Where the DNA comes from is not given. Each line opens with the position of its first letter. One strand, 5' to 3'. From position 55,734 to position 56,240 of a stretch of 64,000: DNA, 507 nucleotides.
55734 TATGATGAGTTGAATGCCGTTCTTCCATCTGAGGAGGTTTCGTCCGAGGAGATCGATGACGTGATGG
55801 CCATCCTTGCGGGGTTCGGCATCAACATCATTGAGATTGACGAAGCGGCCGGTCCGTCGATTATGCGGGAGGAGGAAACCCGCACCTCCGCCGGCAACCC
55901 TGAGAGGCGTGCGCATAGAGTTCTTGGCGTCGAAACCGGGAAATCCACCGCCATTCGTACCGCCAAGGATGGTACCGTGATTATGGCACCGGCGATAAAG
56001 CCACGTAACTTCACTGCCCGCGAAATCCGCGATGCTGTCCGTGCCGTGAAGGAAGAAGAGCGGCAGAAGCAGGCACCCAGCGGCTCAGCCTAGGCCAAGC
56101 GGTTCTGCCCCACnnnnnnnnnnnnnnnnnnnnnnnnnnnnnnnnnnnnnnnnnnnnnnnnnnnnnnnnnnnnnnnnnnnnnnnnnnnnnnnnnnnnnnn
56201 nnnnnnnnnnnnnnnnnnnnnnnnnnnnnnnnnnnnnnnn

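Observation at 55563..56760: Low-GC two-gene islet: stand-alone sigma-70 region-1.1 domain protein plus a STIR-superfamily (TIR/NDT-like) protein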

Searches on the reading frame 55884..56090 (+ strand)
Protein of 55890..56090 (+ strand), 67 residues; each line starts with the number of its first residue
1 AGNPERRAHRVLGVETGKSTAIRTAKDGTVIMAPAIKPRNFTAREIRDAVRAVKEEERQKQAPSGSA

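Call 34: search_protein_families(library=pfam, proteins=[window:55890-56090:+], max_evalue=10)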
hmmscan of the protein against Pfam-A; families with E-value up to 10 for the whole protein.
window:55890-56090:+ (67 aa): 0 families

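Call 93: find_homologous_proteins(query=A6, max_evalue=0.001)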
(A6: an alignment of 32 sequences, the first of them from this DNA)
Query A6 (32 sequences) (69 aa, profile of the alignment): 19 proteins with E <= 0.001 among 1576 candidates.
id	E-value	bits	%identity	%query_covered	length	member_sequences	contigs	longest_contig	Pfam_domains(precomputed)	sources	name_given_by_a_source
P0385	1.4e-10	59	69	71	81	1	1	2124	-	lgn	-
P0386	1.7e-6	46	-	-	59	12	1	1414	-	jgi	jgi:hypothetical protein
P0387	1.3e-5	43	-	-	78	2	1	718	-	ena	-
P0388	1.3e-5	43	50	14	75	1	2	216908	-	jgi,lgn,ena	jgi:hypothetical protein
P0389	1.6e-5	43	-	-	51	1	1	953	-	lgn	-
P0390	3.9e-5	41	-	-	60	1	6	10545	-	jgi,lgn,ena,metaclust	metaclust:\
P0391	5.4e-5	41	-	-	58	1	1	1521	-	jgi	jgi:hypothetical protein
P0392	5.9e-5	41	-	-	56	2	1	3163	-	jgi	jgi:hypothetical protein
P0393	7.4e-5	40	-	-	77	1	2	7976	-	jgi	-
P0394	9.1e-5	40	-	-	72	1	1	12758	-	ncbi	-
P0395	9.5e-5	40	39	26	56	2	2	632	-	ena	-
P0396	1.0e-4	40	-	-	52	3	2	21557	-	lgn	-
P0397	1.3e-4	40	59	25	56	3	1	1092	-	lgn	-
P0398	1.6e-4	39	47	25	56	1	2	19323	-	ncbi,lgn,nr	ncbi:MAG: hypothetical protein KY467_01775 [Gemmatimonadetes bacterium]|nr:hypothetical protein [Gem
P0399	2.6e-4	39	-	-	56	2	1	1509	-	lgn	-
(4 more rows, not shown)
